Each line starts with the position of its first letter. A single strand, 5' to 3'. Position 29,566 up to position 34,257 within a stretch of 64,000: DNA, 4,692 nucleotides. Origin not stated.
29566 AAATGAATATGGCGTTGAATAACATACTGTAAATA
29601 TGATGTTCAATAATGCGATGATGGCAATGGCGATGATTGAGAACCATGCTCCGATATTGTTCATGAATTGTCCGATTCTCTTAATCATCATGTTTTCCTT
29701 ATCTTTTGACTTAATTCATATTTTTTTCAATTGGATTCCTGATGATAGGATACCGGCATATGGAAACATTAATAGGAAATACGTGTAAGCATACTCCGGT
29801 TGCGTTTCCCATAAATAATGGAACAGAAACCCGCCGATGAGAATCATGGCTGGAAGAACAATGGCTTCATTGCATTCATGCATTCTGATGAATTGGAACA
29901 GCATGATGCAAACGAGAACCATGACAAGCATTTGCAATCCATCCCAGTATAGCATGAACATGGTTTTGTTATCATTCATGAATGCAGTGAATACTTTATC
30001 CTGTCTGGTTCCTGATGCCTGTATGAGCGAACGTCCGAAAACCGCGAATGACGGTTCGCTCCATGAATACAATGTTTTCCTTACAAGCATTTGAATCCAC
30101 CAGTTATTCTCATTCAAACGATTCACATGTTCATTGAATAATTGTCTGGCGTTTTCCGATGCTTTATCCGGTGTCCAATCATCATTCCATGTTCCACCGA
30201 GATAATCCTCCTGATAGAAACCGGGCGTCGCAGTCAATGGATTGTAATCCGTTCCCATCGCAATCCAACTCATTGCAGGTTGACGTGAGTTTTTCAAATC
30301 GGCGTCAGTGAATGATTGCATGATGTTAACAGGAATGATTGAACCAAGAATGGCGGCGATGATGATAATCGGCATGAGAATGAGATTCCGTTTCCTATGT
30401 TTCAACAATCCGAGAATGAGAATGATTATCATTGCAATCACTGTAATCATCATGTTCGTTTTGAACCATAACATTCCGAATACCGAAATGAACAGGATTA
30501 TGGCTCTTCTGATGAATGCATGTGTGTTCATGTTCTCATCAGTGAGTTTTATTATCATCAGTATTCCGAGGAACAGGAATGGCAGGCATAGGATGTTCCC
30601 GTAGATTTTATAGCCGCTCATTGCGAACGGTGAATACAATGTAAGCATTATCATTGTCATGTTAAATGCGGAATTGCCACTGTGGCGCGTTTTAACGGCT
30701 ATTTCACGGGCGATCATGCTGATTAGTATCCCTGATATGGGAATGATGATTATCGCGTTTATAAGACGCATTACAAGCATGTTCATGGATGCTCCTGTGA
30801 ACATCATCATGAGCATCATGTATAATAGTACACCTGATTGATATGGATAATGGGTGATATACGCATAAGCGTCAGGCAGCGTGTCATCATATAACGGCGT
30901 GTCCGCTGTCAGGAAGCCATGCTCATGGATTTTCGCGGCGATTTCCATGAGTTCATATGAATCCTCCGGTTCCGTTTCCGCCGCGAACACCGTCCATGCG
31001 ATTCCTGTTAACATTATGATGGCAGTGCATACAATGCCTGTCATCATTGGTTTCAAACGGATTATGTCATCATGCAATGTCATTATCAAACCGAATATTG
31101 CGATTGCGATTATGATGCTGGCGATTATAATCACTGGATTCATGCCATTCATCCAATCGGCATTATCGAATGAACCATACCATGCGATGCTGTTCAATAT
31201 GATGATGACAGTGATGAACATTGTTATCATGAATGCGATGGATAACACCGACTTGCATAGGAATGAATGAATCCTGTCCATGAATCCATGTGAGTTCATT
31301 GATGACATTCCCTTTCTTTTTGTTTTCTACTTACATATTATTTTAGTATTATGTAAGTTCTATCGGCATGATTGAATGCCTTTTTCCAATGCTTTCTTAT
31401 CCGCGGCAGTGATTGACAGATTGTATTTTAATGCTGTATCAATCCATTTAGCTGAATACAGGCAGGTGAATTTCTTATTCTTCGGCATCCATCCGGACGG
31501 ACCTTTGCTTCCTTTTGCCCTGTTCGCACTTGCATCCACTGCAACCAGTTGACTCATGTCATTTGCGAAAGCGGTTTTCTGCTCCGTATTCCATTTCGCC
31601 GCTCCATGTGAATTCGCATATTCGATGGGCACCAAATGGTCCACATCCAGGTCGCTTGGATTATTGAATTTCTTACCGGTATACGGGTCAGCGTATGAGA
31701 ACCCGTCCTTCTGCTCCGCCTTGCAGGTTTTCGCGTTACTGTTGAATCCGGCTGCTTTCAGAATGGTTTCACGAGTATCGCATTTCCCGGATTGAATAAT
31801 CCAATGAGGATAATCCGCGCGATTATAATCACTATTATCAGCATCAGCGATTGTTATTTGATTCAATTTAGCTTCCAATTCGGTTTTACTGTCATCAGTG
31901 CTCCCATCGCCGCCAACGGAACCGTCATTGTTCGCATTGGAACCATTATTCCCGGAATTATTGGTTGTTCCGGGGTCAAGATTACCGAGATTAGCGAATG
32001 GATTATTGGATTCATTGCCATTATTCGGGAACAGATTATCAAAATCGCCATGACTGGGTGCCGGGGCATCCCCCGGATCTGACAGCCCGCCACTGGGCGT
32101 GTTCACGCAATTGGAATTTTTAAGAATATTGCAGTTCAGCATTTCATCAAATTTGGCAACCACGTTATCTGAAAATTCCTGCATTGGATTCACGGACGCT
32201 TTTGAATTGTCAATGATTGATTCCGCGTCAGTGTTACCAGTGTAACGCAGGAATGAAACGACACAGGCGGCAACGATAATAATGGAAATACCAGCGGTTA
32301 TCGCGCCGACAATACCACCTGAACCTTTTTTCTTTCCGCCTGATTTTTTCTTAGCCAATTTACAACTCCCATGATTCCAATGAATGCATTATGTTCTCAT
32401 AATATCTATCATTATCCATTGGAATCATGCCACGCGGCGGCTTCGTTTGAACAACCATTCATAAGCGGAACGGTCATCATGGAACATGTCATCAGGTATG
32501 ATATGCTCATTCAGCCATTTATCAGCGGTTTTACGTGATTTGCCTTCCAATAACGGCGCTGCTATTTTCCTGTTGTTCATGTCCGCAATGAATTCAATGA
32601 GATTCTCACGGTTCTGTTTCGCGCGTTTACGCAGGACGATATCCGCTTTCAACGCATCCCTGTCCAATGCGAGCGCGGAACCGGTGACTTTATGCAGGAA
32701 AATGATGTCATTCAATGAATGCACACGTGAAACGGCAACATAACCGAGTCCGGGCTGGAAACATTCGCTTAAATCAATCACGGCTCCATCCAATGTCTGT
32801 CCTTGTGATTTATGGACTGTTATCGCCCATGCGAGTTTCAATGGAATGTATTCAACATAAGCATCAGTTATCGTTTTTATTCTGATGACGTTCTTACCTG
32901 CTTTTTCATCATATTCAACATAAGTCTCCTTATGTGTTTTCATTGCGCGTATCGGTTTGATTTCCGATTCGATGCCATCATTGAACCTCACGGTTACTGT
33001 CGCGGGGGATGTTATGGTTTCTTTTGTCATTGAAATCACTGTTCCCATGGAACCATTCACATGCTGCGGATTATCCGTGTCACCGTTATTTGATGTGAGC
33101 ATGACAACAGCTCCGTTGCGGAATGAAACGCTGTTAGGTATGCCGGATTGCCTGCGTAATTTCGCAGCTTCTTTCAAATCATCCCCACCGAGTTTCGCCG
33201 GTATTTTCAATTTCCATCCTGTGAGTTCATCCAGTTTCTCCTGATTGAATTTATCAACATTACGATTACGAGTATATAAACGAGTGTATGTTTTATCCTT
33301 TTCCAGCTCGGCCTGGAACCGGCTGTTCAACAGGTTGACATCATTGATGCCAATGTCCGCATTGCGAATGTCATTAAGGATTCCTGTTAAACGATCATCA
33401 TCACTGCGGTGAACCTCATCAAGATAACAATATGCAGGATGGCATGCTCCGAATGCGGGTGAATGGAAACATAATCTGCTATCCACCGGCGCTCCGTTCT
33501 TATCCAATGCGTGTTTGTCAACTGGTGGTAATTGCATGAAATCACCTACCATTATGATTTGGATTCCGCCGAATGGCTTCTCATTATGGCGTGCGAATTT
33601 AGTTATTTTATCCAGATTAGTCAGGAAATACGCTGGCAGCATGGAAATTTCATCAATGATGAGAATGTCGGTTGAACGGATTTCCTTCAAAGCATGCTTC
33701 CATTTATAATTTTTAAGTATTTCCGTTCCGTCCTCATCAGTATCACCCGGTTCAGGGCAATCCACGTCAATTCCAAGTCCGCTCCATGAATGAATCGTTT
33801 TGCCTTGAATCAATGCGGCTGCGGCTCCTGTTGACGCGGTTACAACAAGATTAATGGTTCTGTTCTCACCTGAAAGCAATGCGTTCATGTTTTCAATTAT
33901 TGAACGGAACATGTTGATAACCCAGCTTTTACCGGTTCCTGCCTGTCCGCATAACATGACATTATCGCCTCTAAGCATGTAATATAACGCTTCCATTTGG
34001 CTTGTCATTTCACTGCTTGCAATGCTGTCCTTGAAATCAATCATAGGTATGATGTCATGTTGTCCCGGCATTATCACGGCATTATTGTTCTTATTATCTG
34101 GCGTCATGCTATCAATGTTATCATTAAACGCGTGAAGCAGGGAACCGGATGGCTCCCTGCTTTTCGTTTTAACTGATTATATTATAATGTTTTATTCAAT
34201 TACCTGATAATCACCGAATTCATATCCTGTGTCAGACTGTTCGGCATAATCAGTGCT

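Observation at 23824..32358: Glycosylation island: one GT2 enzyme plus three paralogous GT-C-like membrane transferases, interleaved with HNH endonucleases and a secreted-type nuclease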

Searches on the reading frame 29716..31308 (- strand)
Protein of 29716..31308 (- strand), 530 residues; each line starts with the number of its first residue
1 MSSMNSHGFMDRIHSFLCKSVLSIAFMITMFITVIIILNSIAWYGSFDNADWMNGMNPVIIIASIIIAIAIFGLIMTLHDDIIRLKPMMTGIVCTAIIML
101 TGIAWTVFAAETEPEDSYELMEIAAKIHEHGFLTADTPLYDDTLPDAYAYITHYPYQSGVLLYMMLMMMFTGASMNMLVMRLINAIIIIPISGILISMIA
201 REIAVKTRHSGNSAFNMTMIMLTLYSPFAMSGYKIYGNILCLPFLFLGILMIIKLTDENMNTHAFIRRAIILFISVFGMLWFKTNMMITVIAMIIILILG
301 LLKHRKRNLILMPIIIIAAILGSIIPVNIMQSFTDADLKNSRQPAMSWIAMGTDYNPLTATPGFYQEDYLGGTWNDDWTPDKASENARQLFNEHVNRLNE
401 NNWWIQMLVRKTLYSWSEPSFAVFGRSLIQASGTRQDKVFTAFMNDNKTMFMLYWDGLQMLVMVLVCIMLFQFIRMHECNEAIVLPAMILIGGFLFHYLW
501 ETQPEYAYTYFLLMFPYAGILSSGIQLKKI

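Call 3: search_protein_families(library=pfam, proteins=[window:29716-31308:-], max_evalue=0.01)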
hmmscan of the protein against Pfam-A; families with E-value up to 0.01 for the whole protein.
window:29716-31308:- (530 aa): 0 families

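Call 12: search_protein_families(library=phrogs, proteins=[window:29716-31308:-], max_evalue=0.01)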
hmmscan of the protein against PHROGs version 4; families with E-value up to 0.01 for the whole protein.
window:29716-31308:- (530 aa): 0 families

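Call 14: search_solved_structures(query=A1, max_evalue=1)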
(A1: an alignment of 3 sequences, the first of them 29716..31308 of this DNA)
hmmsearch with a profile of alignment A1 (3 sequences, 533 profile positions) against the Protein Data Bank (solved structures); distinct sequences matched with E-value up to 1: 0.

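Call 21: search_protein_families(library=ncbifam, proteins=[window:29716-31308:-], max_evalue=0.1)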
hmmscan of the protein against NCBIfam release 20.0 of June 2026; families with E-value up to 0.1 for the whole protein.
window:29716-31308:- (530 aa): 0 families

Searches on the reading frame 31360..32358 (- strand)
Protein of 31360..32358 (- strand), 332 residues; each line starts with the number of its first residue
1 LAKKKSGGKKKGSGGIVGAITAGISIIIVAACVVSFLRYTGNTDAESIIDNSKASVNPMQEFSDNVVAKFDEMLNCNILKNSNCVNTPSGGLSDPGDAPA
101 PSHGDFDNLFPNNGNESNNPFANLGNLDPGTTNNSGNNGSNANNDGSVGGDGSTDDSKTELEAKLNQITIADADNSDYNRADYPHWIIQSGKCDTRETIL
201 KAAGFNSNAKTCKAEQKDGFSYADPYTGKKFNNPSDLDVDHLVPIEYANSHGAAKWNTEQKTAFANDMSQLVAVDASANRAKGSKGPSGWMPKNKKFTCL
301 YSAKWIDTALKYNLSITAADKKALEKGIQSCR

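Call 3: search_protein_families(library=pfam, proteins=[window:31360-32358:-], max_evalue=0.01)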
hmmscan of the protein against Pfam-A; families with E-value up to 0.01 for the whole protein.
window:31360-32358:- (332 aa): 1 family
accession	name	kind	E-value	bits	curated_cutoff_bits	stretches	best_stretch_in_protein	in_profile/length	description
PF07510.16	GmrSD_C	-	2.2e-11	44.2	23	1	225-324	36-135/138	GmrSD restriction endonucleases, C-terminal domain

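Call 12: search_protein_families(library=phrogs, proteins=[window:31360-32358:-], max_evalue=0.01)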
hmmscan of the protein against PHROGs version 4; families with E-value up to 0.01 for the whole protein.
window:31360-32358:- (332 aa): 1 family
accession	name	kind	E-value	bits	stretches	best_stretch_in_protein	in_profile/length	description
phrog_1035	-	DNA, RNA and nucleotide metabolism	0.00029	21.8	1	180-313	117-244/271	endonuclease VII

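Call 21: search_protein_families(library=ncbifam, proteins=[window:31360-32358:-], max_evalue=0.1)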
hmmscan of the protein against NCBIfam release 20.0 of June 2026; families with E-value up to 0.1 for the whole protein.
window:31360-32358:- (332 aa): 0 families

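Call 42: search_solved_structures(query=window:31360-32358:-, max_evalue=1)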
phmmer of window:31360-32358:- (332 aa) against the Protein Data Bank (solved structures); distinct sequences matched with E-value up to 1: 1.
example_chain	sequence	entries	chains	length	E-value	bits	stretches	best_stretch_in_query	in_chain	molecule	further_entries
9lue_H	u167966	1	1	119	0.76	12.1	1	137-198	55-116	NIV LN3D3 Fab Heavy Chain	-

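Call 99: search_protein_families(library=padloc, proteins=[window:31360-32358:-], max_evalue=0.01)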
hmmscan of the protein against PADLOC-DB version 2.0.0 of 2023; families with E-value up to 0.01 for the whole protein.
window:31360-32358:- (332 aa): 0 families

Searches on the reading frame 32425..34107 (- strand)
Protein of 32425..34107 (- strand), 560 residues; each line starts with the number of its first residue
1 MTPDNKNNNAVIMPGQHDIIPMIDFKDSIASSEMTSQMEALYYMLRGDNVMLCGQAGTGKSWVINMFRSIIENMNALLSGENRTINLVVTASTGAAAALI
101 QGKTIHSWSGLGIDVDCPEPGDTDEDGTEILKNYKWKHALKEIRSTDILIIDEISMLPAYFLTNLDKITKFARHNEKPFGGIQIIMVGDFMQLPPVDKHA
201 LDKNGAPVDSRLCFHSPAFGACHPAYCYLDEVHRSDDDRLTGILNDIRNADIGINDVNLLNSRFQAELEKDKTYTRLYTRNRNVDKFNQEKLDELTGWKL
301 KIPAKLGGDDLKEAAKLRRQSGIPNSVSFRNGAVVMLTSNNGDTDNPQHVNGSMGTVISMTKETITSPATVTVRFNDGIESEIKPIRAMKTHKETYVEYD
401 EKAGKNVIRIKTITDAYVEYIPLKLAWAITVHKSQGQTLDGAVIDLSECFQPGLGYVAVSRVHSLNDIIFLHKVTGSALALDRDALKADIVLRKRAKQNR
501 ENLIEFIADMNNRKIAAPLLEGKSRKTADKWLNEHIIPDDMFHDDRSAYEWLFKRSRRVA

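Call 5: search_protein_families(library=pfam, proteins=[window:32425-34107:-], max_evalue=0.01)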
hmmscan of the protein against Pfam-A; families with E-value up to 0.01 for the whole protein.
window:32425-34107:- (560 aa): 12 families
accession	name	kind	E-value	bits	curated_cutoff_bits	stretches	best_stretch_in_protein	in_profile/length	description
PF05970.20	PIF1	-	8.5e-25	88.1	25.9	1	45-200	20-159/223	PIF1-like helicase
PF13245.12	AAA_19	-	6.8e-12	46.2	25.1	1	37-196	1-132/134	AAA domain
PF13604.12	AAA_30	-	3.7e-11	43.6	27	1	36-199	5-134/191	AAA domain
PF13401.12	AAA_22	-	2.7e-08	34.6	27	1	50-188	8-122/130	AAA domain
PF07728.20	AAA_5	-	0.00022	21.7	22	0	49-75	1-27/139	AAA domain (dynein-related subfamily)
PF13538.12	UvrD_C_2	-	0.00026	21.2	27.4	1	425-461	1-44/52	UvrD-like helicase C-terminal domain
PF05127.21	NAT10_TcmA_helicase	-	0.00051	20.4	22.7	1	53-165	3-109/176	RNA cytidine acetyltransferase NAT10/TcmA, helicase domain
PF00270.35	DEAD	-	0.00069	19.8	26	1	36-125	3-86/167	DEAD/DEAH box helicase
PF03193.22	RsgA_GTPase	-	0.0016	18.7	30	1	24-69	83-128/174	RsgA GTPase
PF13086.12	AAA_11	-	0.0045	17.2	27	0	36-96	5-64/257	AAA domain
PF18335.7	SH3_13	-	0.0047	17.1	41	0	325-375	22-65/65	ATP-dependent RecD-like DNA helicase SH3 domain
PF01443.25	Viral_helicase1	-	0.0065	16.7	21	0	138-165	52-82/228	Viral superfamily 1 RNA helicase core domain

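Call 70: search_dna_similar(query=window:32425-34107:-, collection=phages, mode=protein, max_evalue=1e-10, max_rows=15)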
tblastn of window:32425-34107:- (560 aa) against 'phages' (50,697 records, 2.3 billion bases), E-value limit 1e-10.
Records with a match: 465; places in all: 466; records where one place covers at least 80% of the query: 164.
Best place of each record, by identity: <60% 465.
By first word of the organism name: Vibrio 121; Escherichia 112; Flavobacterium 65; Klebsiella 30; Campylobacter 16; Cronobacter 15; Salmonella 15; Aeromonas 15; Bacteriophage 11; Pectobacterium 10; and 21 more.
By host as written in the record: - 142; Flavobacterium columnare 58; Escherichia coli 36; Campylobacter jejuni 15; Klebsiella pneumoniae 12; Escherichia coli K-12 MG1655 12; Escherichia coli K-12 12; Cronobacter sakazakii 11; and 89 more.
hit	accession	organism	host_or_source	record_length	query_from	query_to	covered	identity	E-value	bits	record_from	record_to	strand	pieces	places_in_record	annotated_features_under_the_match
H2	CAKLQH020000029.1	Acinetobacter phage MD-2021a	not known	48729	33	471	78%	36.1%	7e-65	235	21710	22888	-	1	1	conjugal transfer relaxase TraA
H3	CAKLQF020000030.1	Acinetobacter phage MD-2021a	not known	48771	33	471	78%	36.1%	7e-65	235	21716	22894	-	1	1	conjugal transfer relaxase TraA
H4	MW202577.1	Caudoviricetes sp.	Manatee Spring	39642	36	475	79%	35.4%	1e-52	199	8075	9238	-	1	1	ATP dependent DNA helicase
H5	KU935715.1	Acinetobacter phage vB_AbaM_ME3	Acinetobacter baumannii DSM 30007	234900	37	475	78%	33.3%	2e-53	202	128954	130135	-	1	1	helicase | hypothetical protein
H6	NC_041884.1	Acinetobacter phage vB_AbaM_ME3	Acinetobacter baumannii DSM 30007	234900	37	475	78%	33.3%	2e-53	202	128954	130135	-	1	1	helicase | hypothetical protein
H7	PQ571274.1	Bacteroides phage BS-TP1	Bacteroides salyersiae BG8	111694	33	469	78%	32.5%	8e-39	158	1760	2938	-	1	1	Dda-like helicase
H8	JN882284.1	Cronobacter phage vB_CsaM_GAP31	Cronobacter sakazakii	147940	40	474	78%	31.8%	1e-41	167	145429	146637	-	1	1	putative helicase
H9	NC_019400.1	Cronobacter phage vB_CsaM_GAP31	Cronobacter sakazakii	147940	40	474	78%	31.8%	1e-41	167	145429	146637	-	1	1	helicase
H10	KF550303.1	Escherichia phage 4MG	Escherichia coli K-12 subsr. MG1655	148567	40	474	78%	31.6%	1e-41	166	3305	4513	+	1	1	putative helicase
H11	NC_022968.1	Escherichia phage 4MG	Escherichia coli K-12 subsr. MG1655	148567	40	474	78%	31.6%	1e-41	166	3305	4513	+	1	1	helicase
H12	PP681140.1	Enterobacter phage EC152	Enterobacter cloacae CEMTC2064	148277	40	474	78%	31.6%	1e-41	166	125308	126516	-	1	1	DNA helicase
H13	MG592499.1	Vibrio phage 1.124.O._10N.286.49.B1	Vibrio sp.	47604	20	468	80%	30.6%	6e-35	146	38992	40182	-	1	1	P-loop containing nucleoside triphosphate hydrolase | PD-(D/E)XK nuclease superfamily protein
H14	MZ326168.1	Salmonella phage NINP13076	Salmonella enterica CDC K-1891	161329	40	474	78%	31.5%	2e-40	163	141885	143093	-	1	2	hypothetical protein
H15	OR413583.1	Salmonella phage SPLA5a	Salmonella enterica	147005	40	474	78%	31.4%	3e-42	169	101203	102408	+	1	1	helicase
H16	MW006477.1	Salmonella phage GEC_vB_MG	Salmonella enterica Enteritidis SeE.3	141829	40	474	78%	31.4%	4e-42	168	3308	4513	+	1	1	DNA helicase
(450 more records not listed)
